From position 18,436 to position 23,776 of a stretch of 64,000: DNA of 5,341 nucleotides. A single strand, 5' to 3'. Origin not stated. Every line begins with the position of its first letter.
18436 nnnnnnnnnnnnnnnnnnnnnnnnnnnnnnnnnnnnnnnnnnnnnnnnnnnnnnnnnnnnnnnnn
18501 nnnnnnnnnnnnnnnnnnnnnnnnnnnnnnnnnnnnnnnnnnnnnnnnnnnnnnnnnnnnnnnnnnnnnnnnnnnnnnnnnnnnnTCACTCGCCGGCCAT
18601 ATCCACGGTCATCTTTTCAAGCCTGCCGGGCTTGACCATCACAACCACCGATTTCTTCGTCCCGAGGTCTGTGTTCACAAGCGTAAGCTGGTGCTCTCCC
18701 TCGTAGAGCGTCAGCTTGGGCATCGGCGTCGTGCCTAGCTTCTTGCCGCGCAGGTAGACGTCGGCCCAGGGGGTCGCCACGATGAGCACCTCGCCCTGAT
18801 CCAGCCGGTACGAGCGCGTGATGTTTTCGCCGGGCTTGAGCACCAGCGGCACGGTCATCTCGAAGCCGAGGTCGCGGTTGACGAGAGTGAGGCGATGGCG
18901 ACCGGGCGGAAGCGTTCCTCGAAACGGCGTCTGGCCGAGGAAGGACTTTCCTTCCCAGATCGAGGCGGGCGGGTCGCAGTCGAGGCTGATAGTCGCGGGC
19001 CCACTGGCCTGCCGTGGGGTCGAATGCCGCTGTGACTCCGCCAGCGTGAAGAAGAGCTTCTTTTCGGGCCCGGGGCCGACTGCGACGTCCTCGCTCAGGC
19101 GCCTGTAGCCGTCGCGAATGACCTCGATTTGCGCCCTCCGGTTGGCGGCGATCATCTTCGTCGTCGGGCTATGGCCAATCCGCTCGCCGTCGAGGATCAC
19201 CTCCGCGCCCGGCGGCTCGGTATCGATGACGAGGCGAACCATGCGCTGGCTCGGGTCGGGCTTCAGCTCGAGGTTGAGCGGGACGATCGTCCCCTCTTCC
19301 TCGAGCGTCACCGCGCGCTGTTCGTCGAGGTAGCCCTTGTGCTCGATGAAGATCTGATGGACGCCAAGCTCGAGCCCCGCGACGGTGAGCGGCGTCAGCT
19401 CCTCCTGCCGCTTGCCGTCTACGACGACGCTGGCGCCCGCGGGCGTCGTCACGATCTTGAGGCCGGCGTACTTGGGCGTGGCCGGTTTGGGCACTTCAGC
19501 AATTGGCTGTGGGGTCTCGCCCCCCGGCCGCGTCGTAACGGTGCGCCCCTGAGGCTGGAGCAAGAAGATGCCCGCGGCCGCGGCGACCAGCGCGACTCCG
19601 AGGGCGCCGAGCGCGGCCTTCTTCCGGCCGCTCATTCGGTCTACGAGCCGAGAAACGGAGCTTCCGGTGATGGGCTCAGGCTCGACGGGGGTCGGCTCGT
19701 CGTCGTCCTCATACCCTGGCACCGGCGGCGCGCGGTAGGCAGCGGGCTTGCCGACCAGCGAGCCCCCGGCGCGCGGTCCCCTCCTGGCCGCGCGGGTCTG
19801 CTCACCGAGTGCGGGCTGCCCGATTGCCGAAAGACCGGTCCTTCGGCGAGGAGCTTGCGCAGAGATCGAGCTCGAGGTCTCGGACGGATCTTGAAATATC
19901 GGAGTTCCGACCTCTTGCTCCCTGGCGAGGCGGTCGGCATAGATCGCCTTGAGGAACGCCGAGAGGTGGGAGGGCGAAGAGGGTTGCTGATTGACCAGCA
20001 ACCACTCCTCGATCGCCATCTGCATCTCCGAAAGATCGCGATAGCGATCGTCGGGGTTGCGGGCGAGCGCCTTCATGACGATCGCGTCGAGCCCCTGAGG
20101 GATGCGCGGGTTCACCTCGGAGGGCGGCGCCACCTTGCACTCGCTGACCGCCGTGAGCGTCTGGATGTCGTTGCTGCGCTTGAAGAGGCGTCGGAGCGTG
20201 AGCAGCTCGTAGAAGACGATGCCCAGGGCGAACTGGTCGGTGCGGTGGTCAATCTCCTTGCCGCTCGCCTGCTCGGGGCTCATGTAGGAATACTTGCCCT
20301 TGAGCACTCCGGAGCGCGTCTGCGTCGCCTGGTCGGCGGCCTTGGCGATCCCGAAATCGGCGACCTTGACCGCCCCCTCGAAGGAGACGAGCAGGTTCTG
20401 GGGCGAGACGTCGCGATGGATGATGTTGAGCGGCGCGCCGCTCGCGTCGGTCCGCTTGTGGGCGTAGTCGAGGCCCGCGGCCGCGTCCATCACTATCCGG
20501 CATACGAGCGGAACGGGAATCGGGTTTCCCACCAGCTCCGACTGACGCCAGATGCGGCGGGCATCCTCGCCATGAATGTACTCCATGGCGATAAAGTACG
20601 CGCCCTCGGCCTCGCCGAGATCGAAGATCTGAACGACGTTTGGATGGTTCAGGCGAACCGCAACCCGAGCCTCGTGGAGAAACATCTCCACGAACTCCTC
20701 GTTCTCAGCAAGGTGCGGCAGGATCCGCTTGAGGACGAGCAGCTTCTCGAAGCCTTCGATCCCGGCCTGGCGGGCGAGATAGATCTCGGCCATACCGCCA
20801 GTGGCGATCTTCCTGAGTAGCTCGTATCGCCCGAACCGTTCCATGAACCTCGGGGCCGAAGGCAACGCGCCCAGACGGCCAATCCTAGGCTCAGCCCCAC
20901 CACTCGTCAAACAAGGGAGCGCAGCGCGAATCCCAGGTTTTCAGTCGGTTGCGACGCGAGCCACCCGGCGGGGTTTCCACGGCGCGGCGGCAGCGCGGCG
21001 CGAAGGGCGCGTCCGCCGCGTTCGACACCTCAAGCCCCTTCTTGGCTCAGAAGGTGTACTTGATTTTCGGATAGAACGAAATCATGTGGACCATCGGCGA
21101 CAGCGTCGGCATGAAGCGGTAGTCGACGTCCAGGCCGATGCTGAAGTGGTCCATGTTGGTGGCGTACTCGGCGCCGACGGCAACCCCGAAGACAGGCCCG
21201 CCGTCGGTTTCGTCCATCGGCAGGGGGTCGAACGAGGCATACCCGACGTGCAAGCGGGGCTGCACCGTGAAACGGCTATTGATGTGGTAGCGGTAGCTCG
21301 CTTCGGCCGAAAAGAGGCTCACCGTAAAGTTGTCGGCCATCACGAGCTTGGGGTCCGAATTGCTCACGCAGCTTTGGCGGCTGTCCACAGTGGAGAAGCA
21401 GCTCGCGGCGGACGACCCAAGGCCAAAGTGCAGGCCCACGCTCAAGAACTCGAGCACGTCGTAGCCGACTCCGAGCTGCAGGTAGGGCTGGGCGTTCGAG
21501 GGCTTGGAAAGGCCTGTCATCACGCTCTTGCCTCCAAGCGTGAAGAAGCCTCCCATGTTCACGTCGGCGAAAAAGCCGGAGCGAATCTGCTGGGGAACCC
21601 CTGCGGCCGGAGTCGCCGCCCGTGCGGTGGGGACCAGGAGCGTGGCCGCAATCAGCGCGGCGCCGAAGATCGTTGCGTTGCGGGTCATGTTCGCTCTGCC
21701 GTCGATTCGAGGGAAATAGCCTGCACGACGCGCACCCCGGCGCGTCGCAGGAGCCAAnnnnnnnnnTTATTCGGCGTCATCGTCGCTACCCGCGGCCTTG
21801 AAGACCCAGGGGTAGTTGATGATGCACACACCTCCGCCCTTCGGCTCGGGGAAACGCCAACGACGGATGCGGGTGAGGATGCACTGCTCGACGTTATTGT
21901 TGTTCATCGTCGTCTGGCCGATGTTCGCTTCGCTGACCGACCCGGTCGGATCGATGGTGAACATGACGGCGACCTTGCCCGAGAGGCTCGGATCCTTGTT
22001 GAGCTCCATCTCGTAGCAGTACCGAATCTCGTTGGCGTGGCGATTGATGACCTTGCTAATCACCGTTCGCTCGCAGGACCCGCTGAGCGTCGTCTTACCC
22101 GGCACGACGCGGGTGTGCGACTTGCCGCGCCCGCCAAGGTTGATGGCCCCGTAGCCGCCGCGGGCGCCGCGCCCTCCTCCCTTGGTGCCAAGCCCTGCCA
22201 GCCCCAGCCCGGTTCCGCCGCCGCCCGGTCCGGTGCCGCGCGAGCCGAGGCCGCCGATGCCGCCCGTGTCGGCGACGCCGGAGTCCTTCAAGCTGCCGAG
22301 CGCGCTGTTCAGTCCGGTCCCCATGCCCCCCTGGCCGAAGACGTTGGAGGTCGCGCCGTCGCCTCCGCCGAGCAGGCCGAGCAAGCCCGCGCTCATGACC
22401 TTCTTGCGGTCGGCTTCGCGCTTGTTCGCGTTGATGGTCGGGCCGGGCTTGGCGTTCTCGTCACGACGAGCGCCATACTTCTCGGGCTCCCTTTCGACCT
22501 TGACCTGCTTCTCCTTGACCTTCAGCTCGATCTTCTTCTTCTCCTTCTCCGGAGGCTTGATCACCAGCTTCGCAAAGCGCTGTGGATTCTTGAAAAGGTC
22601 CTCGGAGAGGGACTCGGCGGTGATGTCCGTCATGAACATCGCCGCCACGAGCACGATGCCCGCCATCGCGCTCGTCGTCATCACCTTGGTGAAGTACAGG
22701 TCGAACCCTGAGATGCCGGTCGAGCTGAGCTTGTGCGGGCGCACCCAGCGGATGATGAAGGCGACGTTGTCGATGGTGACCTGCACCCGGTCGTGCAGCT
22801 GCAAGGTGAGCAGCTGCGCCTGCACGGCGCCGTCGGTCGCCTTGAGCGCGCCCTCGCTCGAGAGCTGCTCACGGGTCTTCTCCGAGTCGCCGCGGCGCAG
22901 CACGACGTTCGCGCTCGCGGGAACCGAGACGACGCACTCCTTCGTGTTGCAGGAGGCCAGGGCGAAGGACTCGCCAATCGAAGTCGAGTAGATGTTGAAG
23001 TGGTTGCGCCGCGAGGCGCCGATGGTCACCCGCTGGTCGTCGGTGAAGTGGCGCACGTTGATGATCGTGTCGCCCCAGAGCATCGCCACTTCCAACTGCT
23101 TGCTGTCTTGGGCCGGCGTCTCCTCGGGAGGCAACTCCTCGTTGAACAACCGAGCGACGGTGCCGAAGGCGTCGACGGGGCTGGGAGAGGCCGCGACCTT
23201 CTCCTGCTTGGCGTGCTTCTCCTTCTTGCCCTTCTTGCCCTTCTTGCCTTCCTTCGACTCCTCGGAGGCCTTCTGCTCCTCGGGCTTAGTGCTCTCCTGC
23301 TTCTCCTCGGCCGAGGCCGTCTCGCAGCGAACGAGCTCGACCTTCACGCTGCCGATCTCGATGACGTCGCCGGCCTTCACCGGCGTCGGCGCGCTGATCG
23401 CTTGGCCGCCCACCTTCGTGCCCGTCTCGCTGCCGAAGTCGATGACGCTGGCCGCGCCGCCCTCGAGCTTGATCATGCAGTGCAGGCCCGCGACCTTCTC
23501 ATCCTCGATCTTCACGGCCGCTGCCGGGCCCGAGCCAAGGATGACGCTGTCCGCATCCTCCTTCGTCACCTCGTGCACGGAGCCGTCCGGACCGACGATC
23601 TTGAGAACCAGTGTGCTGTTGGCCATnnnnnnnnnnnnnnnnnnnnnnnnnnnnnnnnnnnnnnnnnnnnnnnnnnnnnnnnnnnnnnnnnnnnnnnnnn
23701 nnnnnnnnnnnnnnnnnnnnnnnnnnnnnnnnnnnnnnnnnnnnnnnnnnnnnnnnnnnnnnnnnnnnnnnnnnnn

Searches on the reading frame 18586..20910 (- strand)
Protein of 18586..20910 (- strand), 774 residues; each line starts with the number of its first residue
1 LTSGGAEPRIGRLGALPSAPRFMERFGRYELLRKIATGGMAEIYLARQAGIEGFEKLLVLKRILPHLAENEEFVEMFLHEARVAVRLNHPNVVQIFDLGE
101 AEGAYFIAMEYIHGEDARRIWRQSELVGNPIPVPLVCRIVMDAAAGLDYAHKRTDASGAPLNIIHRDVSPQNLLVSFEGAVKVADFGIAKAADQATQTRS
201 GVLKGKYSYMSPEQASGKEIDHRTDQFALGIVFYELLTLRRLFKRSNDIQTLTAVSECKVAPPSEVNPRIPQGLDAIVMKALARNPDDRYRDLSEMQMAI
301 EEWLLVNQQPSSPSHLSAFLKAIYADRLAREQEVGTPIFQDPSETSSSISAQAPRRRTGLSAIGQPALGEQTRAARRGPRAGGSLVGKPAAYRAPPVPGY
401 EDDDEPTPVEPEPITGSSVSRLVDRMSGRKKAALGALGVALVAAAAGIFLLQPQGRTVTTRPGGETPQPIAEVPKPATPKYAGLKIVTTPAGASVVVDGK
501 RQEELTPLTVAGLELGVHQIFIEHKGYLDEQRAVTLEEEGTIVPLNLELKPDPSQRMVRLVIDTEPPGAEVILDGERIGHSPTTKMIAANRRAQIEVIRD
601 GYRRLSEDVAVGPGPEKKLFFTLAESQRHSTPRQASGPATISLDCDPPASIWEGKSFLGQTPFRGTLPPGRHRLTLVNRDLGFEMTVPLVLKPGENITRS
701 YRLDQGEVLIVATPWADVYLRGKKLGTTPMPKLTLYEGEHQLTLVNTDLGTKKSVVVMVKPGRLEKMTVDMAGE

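Call 5: search_protein_families(library=pfam, max_evalue=0.01, proteins=[window:18586-20910:-])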
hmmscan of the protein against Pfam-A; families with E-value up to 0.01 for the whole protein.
window:18586-20910:- (774 aa): 4 families
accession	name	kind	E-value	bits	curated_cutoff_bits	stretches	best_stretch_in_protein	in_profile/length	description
PF00069.31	Pkinase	-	2.4e-33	116.1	31.7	1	29-291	1-253/263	Protein kinase domain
PF08308.17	PEGA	-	2.2e-30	104.8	20.8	2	558-626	2-70/71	PEGA domain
PF07714.23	PK_Tyr_Ser-Thr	-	1.7e-27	96.8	23.1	1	31-290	3-249/258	Protein tyrosine and serine/threonine kinase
PF01636.29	APH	-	2.9e-05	24.4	23.2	0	58-125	23-90/239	Phosphotransferase enzyme family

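Call 6: search_protein_families(library=ncbifam, max_evalue=0.01, proteins=[window:18586-20910:-])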
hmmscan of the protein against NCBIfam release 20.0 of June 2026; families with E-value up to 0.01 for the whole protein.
window:18586-20910:- (774 aa): 13 families
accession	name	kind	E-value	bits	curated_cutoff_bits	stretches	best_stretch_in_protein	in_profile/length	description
NF033483.0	PknB_PASTA_kin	equivalog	3.8e-77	260.6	450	1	27-308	7-273/563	Stk1 family PASTA domain-containing Ser/Thr kinase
NF052427.1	StpK7MSMEG_1200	equivalog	2.5e-45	155.1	900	1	25-305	5-270/601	serine/threonine protein kinase StpK7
NF009651.0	PRK13184.1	equivalog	2.8e-42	144.7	839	1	27-304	2-291/932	serine/threonine-protein kinase PknD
NF047741.1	antiphage_MADS6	equivalog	2.3e-36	125.5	460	2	138-314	303-471/612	methylation-associated defense system protein kinase MAD6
TIGR03903.1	TOMM_kin_cyc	equivalog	7.8e-19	67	705.75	1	64-290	12-234/1267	TOMM system kinase/cyclase fusion protein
NF053615.1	SerThrKinAfsKStmc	equivalog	2.2e-14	53.1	1300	1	24-252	10-222/809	protein serine/threonine kinase AfsK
NF038150.1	lanthi_synth_IV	equivalog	1.1e-13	50.5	650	1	27-305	189-458/851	class IV lanthionine synthetase LanL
NF033442.0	BREX_PglW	equivalog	6e-11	40.8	990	1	25-303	202-486/1391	BREX system serine/threonine kinase PglW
NF047815.1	LIC10124_lipo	equivalog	9e-10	37.7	650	0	562-677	202-310/516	LIC10124 family lipoprotein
NF038151.1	lanthi_synth_III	equivalog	2.3e-08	32.9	575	1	72-246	265-433/833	class III lanthionine synthetase LanKC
NF043056.1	T4SS_LegK1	equivalog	1.8e-05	23.5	550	1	162-234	209-281/516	Dot/Icm T4SS effector kinase LegK1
NF011463.0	PRK14879.1-4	equivalog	0.0021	17.5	188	0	31-193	19-164/237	Kae1-associated kinase Bud32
NF011460.0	PRK14879.1-1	equivalog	0.0032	16.6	199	0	28-194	7-162/232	Kae1-associated kinase Bud32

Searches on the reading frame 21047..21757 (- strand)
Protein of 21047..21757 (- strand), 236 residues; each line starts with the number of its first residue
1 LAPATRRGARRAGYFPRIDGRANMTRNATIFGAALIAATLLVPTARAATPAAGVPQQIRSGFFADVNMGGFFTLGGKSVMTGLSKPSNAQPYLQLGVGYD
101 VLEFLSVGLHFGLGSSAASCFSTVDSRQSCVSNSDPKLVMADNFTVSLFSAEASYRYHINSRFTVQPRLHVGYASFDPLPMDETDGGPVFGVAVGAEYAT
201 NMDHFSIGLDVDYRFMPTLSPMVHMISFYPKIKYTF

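Call 8: search_protein_families(library=ncbifam, max_evalue=0.001, proteins=[window:21047-21757:-])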
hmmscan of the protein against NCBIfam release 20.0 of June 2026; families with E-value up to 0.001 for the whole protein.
window:21047-21757:- (236 aa): 1 family
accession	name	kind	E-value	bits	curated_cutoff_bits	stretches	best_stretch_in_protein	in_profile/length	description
NF033755.1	gliding_CglE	equivalog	6.6e-44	149.8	70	1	58-236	2-172/172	adventurous gliding motility protein CglE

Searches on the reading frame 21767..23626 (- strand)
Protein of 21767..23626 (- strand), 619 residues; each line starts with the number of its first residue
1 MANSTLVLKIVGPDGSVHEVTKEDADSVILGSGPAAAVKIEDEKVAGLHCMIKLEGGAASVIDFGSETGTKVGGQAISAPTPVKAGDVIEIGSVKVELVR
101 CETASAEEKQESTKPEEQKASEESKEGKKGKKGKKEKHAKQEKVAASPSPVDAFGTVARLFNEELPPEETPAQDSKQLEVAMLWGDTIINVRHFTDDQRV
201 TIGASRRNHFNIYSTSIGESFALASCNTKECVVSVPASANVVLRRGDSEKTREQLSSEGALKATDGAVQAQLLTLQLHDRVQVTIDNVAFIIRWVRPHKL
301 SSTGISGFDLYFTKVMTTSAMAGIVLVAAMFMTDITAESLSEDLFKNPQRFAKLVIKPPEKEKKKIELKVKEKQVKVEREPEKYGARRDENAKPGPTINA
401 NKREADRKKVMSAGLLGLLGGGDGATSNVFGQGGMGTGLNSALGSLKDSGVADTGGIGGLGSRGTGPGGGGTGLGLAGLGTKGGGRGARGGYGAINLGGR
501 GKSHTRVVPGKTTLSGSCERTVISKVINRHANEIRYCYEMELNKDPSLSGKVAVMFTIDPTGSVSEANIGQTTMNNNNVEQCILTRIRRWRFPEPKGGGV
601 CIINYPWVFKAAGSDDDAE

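Call 5: search_protein_families(library=pfam, max_evalue=0.01, proteins=[window:21767-23626:-])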
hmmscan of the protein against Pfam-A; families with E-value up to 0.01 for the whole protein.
window:21767-23626:- (619 aa): 3 families
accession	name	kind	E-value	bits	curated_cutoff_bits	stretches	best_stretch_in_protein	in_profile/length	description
PF00498.31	FHA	-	6.8e-11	42.9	20.7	1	28-92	1-67/67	FHA domain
PF16697.10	Yop-YscD_cpl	-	1.1e-08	35.6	33.2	1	26-100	17-92/94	Inner membrane component of T3SS, cytoplasmic domain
PF03544.19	TonB_C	-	0.0097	16.8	24.6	0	548-609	14-77/79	Gram-negative bacterial TonB protein C-terminal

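Call 6: search_protein_families(library=ncbifam, max_evalue=0.01, proteins=[window:21767-23626:-])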
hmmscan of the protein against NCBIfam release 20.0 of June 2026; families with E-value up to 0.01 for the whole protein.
window:21767-23626:- (619 aa): 9 families
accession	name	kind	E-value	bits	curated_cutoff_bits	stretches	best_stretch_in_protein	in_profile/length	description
NF033760.1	gliding_GltG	equivalog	4.3e-94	316.3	650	1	26-613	24-649/650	adventurous gliding motility protein GltG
NF033768.1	myxo_SS_tail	domain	4.9e-34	116.3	40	1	520-610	3-92/92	AgmX/PglI C-terminal domain-containing protein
NF049868.1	FhaB_Rv0019c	equivalog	1.4e-08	34.9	125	1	25-98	85-158/158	FHA domain-containing protein FhaB/FipA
NF033761.1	gliding_GltJ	equivalog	3e-08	33.2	450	1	509-609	572-671/671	adventurous gliding motility protein GltJ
TIGR03354.1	VI_FHA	hypoth_equivalog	3.4e-06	27.1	120.25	1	26-168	24-159/420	type VI secretion system-associated FHA domain protein TagH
TIGR01352.1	tonB_Cterm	subfamily_domain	8e-06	26.1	27.1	1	548-610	12-74/76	TonB family protein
NF052573.1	HisKinEspAMyxo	equivalog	2.1e-05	22.8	1400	1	16-97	36-117/755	serine histidine kinase EspA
NF052403.1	ESX1TransRegEspM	equivalog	0.00032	19.7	550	1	8-123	12-130/367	ESX-1 type VII secretion system transcriptional regulator EspM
NF041660.2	oxygluDhInhib_OdhI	equivalog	0.0066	16.3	200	0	24-96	54-125/130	oxoglutarate dehydrogenase inhibitor Odhl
